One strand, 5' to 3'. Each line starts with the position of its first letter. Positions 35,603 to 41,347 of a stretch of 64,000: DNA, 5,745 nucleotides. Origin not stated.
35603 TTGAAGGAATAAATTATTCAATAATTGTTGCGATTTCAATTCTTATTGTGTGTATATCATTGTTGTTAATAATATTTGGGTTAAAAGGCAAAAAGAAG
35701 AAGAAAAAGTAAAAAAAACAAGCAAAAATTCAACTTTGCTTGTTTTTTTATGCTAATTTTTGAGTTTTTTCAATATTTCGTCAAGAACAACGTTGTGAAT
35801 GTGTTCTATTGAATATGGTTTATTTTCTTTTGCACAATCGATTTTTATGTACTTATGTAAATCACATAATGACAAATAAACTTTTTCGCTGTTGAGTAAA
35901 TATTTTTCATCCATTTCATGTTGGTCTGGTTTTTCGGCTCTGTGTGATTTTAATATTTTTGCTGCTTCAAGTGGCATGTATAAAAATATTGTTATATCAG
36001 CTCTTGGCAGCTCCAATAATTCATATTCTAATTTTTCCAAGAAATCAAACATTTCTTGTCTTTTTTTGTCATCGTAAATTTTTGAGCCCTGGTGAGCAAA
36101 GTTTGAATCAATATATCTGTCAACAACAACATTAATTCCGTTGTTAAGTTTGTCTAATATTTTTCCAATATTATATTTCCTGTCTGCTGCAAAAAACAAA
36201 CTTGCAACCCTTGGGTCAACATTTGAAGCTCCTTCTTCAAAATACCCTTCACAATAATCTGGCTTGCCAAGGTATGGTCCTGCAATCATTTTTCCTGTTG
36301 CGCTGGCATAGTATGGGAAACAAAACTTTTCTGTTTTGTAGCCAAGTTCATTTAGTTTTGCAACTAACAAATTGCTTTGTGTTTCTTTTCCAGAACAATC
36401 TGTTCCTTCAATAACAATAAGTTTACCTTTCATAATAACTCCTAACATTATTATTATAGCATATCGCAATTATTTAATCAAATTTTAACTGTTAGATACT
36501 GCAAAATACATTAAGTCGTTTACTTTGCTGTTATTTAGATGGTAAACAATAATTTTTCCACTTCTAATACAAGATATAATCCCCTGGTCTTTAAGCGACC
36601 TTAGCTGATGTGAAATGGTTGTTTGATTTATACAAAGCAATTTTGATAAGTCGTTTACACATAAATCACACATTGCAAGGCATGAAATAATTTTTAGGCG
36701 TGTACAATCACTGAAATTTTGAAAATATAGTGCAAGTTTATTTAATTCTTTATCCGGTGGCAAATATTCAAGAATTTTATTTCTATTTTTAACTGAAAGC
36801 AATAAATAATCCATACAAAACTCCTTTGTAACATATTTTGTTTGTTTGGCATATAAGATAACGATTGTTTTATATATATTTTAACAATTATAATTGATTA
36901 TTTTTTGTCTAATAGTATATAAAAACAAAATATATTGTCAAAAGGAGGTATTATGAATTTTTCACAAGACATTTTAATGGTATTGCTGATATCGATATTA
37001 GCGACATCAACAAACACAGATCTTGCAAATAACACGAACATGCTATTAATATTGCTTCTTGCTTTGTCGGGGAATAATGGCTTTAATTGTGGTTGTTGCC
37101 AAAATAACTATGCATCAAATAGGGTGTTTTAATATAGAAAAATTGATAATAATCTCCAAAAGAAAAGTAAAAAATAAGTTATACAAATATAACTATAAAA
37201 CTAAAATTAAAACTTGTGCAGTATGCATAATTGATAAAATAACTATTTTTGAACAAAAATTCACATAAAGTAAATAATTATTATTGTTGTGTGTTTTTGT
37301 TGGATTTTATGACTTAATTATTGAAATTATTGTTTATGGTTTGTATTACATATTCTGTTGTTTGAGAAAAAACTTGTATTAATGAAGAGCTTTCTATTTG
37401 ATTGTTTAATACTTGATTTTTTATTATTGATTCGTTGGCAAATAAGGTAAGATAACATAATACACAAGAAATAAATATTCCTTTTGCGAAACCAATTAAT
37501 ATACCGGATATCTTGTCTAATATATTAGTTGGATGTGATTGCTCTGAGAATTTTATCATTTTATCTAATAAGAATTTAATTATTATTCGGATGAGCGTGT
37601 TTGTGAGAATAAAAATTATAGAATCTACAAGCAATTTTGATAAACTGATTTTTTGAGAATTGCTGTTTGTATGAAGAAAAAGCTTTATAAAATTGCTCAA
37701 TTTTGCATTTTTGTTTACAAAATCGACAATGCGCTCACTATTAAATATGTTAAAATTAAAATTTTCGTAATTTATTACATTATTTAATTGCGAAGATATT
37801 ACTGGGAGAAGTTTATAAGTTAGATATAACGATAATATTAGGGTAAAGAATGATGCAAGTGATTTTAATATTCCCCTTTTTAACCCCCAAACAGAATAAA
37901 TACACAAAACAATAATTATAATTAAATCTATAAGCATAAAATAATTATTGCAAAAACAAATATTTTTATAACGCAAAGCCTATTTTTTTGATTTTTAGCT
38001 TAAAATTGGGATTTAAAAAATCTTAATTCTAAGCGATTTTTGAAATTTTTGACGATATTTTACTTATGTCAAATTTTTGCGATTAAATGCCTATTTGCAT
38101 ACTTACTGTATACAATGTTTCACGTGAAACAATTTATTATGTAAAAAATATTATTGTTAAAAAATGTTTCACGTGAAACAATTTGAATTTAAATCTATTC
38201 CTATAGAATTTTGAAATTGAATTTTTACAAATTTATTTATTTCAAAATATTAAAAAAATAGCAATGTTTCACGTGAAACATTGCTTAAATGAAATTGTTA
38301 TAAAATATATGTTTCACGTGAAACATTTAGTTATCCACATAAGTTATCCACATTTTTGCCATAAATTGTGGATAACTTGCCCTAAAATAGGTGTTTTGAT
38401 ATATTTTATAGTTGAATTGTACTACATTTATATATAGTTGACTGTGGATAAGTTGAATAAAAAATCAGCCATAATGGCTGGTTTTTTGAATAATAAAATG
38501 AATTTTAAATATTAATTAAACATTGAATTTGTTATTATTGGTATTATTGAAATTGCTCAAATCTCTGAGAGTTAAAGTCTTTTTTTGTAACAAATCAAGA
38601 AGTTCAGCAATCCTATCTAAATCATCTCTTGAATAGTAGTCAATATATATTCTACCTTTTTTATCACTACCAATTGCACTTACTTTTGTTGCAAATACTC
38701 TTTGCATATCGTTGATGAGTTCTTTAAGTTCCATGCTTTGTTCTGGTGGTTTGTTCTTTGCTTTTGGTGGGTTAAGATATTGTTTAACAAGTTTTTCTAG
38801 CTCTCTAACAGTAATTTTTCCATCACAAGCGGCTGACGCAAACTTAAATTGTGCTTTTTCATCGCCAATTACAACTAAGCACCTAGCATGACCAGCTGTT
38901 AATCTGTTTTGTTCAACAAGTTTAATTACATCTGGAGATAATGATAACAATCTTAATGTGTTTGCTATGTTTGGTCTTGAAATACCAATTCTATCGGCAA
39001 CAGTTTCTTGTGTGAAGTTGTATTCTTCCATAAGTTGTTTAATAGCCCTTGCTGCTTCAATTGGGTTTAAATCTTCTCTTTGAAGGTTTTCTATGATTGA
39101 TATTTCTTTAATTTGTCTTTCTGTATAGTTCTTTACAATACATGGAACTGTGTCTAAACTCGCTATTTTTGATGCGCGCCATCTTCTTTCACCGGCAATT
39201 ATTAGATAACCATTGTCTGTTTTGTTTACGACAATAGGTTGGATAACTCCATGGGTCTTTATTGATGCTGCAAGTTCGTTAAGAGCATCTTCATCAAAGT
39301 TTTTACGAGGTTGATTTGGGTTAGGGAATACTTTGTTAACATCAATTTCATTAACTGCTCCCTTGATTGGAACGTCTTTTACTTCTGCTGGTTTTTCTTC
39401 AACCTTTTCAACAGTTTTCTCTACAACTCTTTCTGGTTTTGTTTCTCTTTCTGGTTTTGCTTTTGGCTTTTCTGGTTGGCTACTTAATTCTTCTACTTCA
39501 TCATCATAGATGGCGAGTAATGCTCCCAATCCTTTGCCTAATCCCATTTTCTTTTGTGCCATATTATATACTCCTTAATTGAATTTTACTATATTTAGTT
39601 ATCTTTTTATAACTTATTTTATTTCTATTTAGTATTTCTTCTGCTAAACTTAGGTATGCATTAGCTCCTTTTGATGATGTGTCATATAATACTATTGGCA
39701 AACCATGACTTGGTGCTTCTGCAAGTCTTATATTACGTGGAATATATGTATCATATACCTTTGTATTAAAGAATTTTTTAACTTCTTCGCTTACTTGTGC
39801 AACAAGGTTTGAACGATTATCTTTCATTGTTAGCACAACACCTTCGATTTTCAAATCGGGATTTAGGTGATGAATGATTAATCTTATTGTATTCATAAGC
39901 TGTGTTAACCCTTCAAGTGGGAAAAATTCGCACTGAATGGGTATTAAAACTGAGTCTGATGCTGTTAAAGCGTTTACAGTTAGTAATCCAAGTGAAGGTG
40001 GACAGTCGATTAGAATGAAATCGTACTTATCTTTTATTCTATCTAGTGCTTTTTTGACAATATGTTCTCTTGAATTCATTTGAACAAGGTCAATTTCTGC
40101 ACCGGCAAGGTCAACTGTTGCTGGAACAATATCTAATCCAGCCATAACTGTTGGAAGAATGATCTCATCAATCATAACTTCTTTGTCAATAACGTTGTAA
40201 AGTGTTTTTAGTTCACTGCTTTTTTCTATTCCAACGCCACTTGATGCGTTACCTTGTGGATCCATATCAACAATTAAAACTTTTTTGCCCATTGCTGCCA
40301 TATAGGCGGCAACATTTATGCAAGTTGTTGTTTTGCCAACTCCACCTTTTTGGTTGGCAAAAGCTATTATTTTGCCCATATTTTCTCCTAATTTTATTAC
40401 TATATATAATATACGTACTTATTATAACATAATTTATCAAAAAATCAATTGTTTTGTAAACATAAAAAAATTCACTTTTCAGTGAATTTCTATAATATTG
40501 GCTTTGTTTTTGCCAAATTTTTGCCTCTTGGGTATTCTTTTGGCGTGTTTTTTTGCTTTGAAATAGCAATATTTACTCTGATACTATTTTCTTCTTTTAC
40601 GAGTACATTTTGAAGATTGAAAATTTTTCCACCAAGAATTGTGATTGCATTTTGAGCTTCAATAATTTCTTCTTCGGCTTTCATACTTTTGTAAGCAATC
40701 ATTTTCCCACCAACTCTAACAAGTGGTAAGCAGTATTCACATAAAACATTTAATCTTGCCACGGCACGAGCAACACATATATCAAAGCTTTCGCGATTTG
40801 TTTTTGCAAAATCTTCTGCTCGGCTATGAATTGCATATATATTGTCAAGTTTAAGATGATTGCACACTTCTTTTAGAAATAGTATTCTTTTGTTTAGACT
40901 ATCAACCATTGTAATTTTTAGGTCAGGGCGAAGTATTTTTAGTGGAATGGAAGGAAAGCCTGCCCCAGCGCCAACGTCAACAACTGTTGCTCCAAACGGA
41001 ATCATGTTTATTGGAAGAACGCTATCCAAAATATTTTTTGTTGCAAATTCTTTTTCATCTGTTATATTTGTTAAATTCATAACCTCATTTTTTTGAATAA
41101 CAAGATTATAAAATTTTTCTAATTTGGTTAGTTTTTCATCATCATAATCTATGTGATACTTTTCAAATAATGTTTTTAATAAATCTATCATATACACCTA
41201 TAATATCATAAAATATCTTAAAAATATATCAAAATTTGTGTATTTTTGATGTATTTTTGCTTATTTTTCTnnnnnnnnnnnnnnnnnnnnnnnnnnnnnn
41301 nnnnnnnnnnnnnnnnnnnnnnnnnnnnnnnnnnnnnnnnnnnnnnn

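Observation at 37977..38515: Four identical parS palindromes and four perfect DnaA boxes in one 540-bp noncoding gap, 17 kb from dnaA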

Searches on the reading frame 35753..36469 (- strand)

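Call 9: search_protein_families(library=pfam, proteins=[window:35753-36469:-])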
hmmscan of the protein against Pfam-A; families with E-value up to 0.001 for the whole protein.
window:35753-36469:- (238 aa): 1 family
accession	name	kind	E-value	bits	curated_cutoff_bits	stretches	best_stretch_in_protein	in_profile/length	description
PF02223.23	Thymidylate_kin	-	3.2e-20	73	27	1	20-213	1-175/185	Thymidylate kinase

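Call 10: search_protein_families(library=ncbifam, proteins=[window:35753-36469:-])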
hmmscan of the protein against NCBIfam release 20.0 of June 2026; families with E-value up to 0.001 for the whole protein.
window:35753-36469:- (238 aa): 3 families
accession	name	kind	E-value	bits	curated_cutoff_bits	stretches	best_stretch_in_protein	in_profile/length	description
NF005923.0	PRK07933.1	equivalog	8e-23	80.9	193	1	17-187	2-163/213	dTMP kinase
TIGR00041.1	DTMP_kinase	equivalog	8.1e-22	77.9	83.25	1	13-215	2-188/196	dTMP kinase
NF005250.0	PRK06761.1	equivalog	0.00047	19.2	270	0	13-49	1-37/282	hypothetical protein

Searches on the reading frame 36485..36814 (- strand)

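Call 9: search_protein_families(library=pfam, proteins=[window:36485-36814:-])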
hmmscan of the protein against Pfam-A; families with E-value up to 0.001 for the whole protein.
window:36485-36814:- (109 aa): 2 families
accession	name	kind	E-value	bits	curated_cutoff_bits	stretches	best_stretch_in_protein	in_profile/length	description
PF01022.26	HTH_5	-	4.2e-12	46.2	22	1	38-81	3-46/47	Bacterial regulatory protein, arsR family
PF13545.12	HTH_Crp_2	-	0.00044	20.6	27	1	54-90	26-61/70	Crp-like helix-turn-helix domain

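Call 10: search_protein_families(library=ncbifam, proteins=[window:36485-36814:-])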
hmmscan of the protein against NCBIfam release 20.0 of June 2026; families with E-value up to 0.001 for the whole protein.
window:36485-36814:- (109 aa): 9 families
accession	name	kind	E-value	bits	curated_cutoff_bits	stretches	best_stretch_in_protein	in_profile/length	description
NF033788.1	HTH_metalloreg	subfamily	3.3e-20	71.7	55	1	30-102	4-77/77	metalloregulator ArsR/SmtB family transcription factor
NF033789.1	repress_SdpR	subfamily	5.4e-14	51.9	100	1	31-105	2-76/79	autorepressor SdpR family transcription factor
NF040642.1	sulf_sens_BigR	equivalog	4e-10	39.6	155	1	26-102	9-85/95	sulfite-sensing transcriptional repressor BigR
NF045707.1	Dbac_1936_reg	equivalog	1.8e-09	37.5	115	1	22-102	2-82/99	ArsR/SmtB-type metalloregulator TsoR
NF041413.1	ArsR_Rv2640c_fam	equivalog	1.6e-08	34.9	155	1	25-101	30-109/118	Rv2640c family ArsR-like transcriptional regulator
NF007528.0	PRK10141.1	subfamily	1.6e-07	31.2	97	1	30-94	9-74/117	metalloregulator ArsR/SmtB family transcription factor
NF052532.1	TransRegPagRBaca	equivalog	9.1e-06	25.7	170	1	32-103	22-93/99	transcriptional repressor PagR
NF047906.1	CdPbTransRegCmtR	equivalog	0.00015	21.6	150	1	24-99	8-83/104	Cd(II)/Pb(II)-sensing metalloregulatory transcriptional regulator CmtR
TIGR01884.1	cas_HTH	subfamily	0.00029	20.3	60.2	1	38-89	143-196/202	CRISPR-associated CARF protein Csa3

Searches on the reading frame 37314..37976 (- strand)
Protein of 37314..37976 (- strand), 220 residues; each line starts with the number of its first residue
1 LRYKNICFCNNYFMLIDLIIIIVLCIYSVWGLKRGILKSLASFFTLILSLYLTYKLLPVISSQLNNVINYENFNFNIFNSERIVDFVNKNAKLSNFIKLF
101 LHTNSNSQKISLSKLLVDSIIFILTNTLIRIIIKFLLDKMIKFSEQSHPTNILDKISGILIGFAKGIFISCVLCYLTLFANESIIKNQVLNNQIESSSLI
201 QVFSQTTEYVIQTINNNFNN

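Call 9: search_protein_families(library=pfam, proteins=[window:37314-37976:-])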
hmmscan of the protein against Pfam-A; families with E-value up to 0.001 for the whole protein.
window:37314-37976:- (220 aa): 1 family
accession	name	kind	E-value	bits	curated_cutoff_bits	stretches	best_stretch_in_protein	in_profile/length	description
PF02674.22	Colicin_V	-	1.3e-16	61.3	29.3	1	16-207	1-143/144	Colicin V production protein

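Call 10: search_protein_families(library=ncbifam, proteins=[window:37314-37976:-])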
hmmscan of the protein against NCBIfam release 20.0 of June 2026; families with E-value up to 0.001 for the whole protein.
window:37314-37976:- (220 aa): 1 family
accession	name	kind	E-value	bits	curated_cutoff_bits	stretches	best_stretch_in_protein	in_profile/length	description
NF033740.0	MarP_fam_protase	equivalog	2.1e-06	27.1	250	1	16-66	1-51/390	MarP family serine protease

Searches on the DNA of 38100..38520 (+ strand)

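Call 68: search_dna_similar(query=window:38100-38520:+, collection=plasmids, mode=distant, max_rows=8)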
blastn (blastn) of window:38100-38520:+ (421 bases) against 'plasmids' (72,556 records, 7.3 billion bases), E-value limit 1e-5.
No match.

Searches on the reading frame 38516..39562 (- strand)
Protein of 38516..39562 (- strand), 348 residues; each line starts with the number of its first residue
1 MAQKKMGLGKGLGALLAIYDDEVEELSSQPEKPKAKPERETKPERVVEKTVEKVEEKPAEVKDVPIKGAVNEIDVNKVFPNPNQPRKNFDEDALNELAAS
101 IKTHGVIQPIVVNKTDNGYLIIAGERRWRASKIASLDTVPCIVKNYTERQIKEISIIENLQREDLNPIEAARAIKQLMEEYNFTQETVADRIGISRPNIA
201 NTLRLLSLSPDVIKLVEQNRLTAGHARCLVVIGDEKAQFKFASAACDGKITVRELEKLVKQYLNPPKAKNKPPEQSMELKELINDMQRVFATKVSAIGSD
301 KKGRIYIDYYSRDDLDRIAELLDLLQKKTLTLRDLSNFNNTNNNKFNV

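Call 9: search_protein_families(library=pfam, proteins=[window:38516-39562:-])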
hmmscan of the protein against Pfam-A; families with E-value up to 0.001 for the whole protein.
window:38516-39562:- (348 aa): 5 families
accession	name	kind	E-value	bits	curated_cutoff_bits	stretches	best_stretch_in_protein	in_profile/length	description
PF17762.8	HTH_ParB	-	7.1e-35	119.7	22.6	1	163-263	1-101/102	ParB HTH domain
PF02195.25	ParB_N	-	6.6e-34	116.3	26.3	1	70-161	3-95/95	ParB N-terminal domain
PF01381.28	HTH_3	-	0.00013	22.4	23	1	174-201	1-28/55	Helix-turn-helix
PF12844.13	HTH_19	-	0.00013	22.2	30.2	0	172-201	2-31/64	Helix-turn-helix domain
PF23552.2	ParB_C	-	0.00058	19.7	23.8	0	278-322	4-49/50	ParB dimerisation domain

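Call 10: search_protein_families(library=ncbifam, proteins=[window:38516-39562:-])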
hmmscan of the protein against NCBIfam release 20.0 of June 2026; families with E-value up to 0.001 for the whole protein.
window:38516-39562:- (348 aa): 8 families
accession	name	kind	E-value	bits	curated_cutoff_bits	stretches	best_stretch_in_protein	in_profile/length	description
TIGR04285.1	nucleoid_noc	exception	1.1e-70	238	315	1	70-316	2-245/255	nucleoid occlusion protein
TIGR00180.1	parB_part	domain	8.7e-55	185.4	58.45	1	68-243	3-183/186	ParB/RepB/Spo0J family partition protein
TIGR03734.1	PRTRC_parB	hypoth_equivalog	4.4e-34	117.9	278.6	1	83-263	6-190/555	PRTRC system ParB family protein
NF010406.0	PRK13832.1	subfamily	8.5e-20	70.8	640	1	71-213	5-150/578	plasmid partitioning protein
TIGR03454.1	partition_RepB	equivalog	3.5e-14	52.9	201.5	1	27-207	17-202/325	plasmid partitioning protein RepB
NF010440.0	PRK13866.1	equivalog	1.1e-07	31.3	522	1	92-191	87-188/336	plasmid partitioning protein RepB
NF053625.1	SerKinSerKArch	equivalog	1.3e-06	27.7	380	1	73-157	19-101/244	ADP-dependent L-serine kinase SerK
NF010252.0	PRK13698.1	equivalog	0.00012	21.1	274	1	77-224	72-219/323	ParB/RepB/Spo0J family plasmid partition protein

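Call 15: find_related_loci(query=window:38516-39562:-, collection=genome_contigs, flank=10000)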
Query window:38516-39562:- (348 aa) in genome_contigs; peptide patterns used: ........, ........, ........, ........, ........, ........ (x = any residue, [..] = any of these).
139 stretches matched a pattern; 36 encode a relative of the query (tblastn E <= 1e-3); 36 distinct loci.
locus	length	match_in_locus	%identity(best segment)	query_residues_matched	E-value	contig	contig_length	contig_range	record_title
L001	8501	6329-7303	76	1-339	5e-160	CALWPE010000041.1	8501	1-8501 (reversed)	MAG: uncultured Clostridia bacterium isolate E04__bin364 genome assembly, contig: E04__k127_2211258, whole genome shotgu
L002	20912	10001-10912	76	17-339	9e-158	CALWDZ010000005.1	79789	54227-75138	MAG: uncultured Clostridia bacterium isolate BRZ_KC__bin26 genome assembly, contig: BRZ_KC__NODE_408_length_79789_cov_11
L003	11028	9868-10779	75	17-339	2e-156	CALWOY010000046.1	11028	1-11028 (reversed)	MAG: uncultured Clostridia bacterium isolate E30__bin7 genome assembly, contig: E30__k127_1226855, whole genome shotgun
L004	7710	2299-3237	79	1-339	5e-156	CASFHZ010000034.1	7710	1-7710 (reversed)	uncultured Christensenella sp. isolate SI.B35.metabat-bins.175 genome assembly, contig: SI.B35.metabat-bins.175.fa_k141_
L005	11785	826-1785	78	1-339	5e-155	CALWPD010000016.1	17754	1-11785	MAG: uncultured Clostridia bacterium isolate BRZ_SB__bin85 genome assembly, contig: BRZ_SB__NODE_4933_length_17754_cov_6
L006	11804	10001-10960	78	1-339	4e-154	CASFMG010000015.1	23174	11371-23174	uncultured Christensenella sp. isolate SI.O63.metabat-bins.3 genome assembly, contig: SI.O63.metabat-bins.3.fa_k141_1000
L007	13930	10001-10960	78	1-339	7e-154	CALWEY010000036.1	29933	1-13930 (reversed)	MAG: uncultured Clostridia bacterium isolate E02__bin162 genome assembly, contig: E02__k127_2144701, whole genome shotgu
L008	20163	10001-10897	78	1-320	1e-153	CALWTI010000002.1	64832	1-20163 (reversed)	MAG: uncultured Clostridia bacterium isolate BRZ_FE__bin27 genome assembly, contig: BRZ_FE__NODE_881_length_64832_cov_5.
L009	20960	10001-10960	77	1-339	3e-152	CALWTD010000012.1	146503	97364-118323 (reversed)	MAG: uncultured Clostridia bacterium isolate E10__bin279 genome assembly, contig: E10__k127_4616606, whole genome shotgu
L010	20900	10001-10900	77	1-320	2e-151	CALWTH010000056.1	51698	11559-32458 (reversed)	MAG: uncultured Clostridia bacterium isolate E21__bin298 genome assembly, contig: E21__k127_6503671, whole genome shotgu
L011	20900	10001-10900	77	1-320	4e-151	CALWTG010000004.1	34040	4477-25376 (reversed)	MAG: uncultured Clostridia bacterium isolate BRZ_AD__bin10 genome assembly, contig: BRZ_AD__NODE_1686_length_34040_cov_4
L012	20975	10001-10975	76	1-339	1e-150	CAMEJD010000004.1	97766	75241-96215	MAG: uncultured Clostridia bacterium isolate SRR15057924_bin.10_metaWRAP_v1.3_MAG genome assembly, contig: ERZ10407652.4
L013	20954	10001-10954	77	3-339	9e-151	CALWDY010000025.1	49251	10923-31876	MAG: uncultured Clostridia bacterium isolate E03__bin344 genome assembly, contig: E03__k127_1381885, whole genome shotgu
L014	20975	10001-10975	76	1-339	3e-150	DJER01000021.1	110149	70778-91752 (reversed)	MAG TPA_asm: Christensenella sp. UBA5893 UBA5893_contig_938, whole genome shotgun sequence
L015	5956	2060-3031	75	1-342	2e-149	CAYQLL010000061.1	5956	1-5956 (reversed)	MAG TPA_asm: uncultured Christensenella sp. isolate binchicken_co354_243 genome assembly, contig: NODE_15579_length_5956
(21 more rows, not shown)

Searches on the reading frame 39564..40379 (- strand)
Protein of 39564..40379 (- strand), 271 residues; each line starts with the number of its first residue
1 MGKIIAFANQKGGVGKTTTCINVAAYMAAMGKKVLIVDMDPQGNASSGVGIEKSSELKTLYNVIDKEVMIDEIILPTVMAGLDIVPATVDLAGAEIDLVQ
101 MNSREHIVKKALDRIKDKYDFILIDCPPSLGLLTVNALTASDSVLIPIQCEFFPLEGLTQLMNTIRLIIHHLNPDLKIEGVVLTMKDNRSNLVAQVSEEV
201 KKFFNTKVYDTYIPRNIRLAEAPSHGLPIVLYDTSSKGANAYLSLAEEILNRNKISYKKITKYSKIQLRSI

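Call 9: search_protein_families(library=pfam, proteins=[window:39564-40379:-])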
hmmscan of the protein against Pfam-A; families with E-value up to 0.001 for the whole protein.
window:39564-40379:- (271 aa): 9 families
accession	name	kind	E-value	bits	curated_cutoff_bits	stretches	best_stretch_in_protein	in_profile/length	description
PF13614.12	AAA_31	-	3.1e-70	236.1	27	1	3-178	2-177/177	AAA domain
PF01656.29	CbiA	-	2.3e-28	99.1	25.4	1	5-229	1-125/125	CobQ/CobB/MinD/ParA nucleotide binding domain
PF09140.17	MipZ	-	8.9e-14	51.9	20.7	1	4-160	2-141/262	ATPase MipZ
PF00142.24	Fer4_NifH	-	4.7e-12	46.4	25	1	10-255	7-250/271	4Fe-4S iron sulfur cluster binding proteins, NifH/frxC family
PF10609.15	ParA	-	2.9e-11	43.7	27.1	1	3-138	4-134/246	NUBPL iron-transfer P-loop NTPase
PF06564.18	CBP_BcsQ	-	1.3e-10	41.6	21.3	1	4-155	3-152/234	Cellulose biosynthesis protein BcsQ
PF02374.21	ArsA_ATPase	-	4.5e-08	33.1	24.3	1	7-51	5-49/305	Anion-transporting ATPase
PF00448.28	SRP54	-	6.5e-06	26.4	22.7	0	13-40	11-38/196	SRP54-type protein, GTPase domain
PF03029.23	ATP_bind_1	-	0.00037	20.8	27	0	13-42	6-35/240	Conserved hypothetical ATP binding protein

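Call 10: search_protein_families(library=ncbifam, proteins=[window:39564-40379:-])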
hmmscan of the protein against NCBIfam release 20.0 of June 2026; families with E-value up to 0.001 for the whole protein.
window:39564-40379:- (271 aa): 32 families (the best 25 are shown)
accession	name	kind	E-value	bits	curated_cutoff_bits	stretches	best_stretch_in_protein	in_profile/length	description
TIGR03453.1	partition_RepA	equivalog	7.7e-35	120.4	348.45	1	3-172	105-288/387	plasmid partitioning protein RepA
NF041546.1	ParA_partition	equivalog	1.8e-33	115.8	180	2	4-55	1-52/203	ParA family partition ATPase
TIGR01969.1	minD_arch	subfamily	1.8e-32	112.5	201.75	1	4-259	2-239/251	cell division ATPase MinD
NF041283.1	PrgP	equivalog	3.3e-28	98.8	400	1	1-227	1-236/297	ParA superfamily DNA segregation protein PrgP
NF010443.0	PRK13869.1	subfamily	2e-25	89.4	446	1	3-166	122-299/405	plasmid-partitioning protein RepA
NF010259.0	PRK13705.1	equivalog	2.5e-18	66.2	725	1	3-172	107-288/388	plasmid-partitioning protein SopA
TIGR01968.1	minD_bact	equivalog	1.1e-17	64.3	212.9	1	3-267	2-253/261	septum site-determining protein MinD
TIGR01007.1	eps_fam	subfamily_domain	5.5e-14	52.2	108.05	1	3-138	18-146/204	polysaccharide biosynthesis tyrosine autokinase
TIGR03371.1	cellulose_yhjQ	equivalog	2.7e-13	50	157.85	1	3-247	2-239/246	cellulose biosynthesis protein BcsQ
TIGR01287.1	nifH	equivalog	4e-12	46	394.35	1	10-256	7-251/275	nitrogenase iron protein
NF047398.1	AAA_KGGVGR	domain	4.7e-12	46.6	90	1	3-40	3-40/190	KGGVGR-motif variant AAA ATPase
NF033200.1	F430_CfbC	exception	1.9e-10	40.5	402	1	10-259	7-248/260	Ni-sirohydrochlorin a,c-diamide reductive cyclase ATP-dependent reductase subunit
NF009701.0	PRK13230.1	subfamily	7.1e-10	38.4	350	1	10-77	8-72/291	nitrogenase reductase-like protein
TIGR03018.1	pepcterm_TyrKin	hypoth_equivalog_domain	7.9e-10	38.4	230.65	1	5-149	38-180/207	XrtA-associated tyrosine autokinase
NF008079.0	PRK10818.1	equivalog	3.2e-09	36.5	508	1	1-164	1-159/270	septum site-determining protein MinD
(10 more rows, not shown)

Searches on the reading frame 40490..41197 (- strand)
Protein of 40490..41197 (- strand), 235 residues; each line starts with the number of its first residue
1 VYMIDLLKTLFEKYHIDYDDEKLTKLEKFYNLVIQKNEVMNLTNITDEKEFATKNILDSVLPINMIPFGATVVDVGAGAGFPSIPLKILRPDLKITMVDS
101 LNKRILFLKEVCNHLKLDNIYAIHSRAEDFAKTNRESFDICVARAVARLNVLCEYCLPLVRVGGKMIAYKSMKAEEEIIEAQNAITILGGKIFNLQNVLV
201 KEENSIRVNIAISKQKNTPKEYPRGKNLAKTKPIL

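Call 9: search_protein_families(library=pfam, proteins=[window:40490-41197:-])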
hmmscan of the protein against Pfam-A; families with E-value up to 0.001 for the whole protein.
window:40490-41197:- (235 aa): 4 families
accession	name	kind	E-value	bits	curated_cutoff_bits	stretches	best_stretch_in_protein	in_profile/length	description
PF02527.21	GidB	-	1.8e-52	177.8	27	1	23-199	2-177/184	rRNA small subunit methyltransferase G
PF13847.12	Methyltransf_31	-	2.3e-07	31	27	1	69-157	4-94/145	Methyltransferase domain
PF05175.20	MTS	-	1.9e-05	24.8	23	1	61-142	27-103/170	Methyltransferase small domain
PF13649.12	Methyltransf_25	-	0.0003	21.8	27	1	72-144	1-71/97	Methyltransferase domain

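Call 10: search_protein_families(library=ncbifam, proteins=[window:40490-41197:-])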
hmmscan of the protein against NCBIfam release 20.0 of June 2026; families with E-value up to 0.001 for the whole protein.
window:40490-41197:- (235 aa): 6 families
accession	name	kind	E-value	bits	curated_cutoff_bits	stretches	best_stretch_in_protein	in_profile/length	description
TIGR00138.1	rsmG_gidB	equivalog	4.9e-49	166.5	99.5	1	26-200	1-174/183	16S rRNA (guanine(527)-N(7))-methyltransferase RsmG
TIGR02469.1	CbiT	equivalog_domain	2.6e-08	34.2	78.3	1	69-168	20-120/124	precorrin-6Y C5,15-methyltransferase (decarboxylating) subunit CbiT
TIGR01983.1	UbiG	equivalog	1.2e-07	31.3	102.95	1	57-167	49-150/228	bifunctional 2-polyprenyl-6-hydroxyphenol methylase/3-demethylubiquinol 3-O-methyltransferase UbiG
NF006138.0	PRK08287.1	equivalog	2.2e-06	27.6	210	1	71-169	34-130/189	decarboxylating cobalt-precorrin-6B (C(15))-methyltransferase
TIGR03534.1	RF_mod_PrmC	equivalog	0.00012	21.7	199.1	1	70-143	90-162/253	peptide chain release factor N(5)-glutamine methyltransferase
NF005640.0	PRK07402.1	equivalog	0.00022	20.8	219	1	71-171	46-146/200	precorrin-6Y C5,15-methyltransferase subunit CbiT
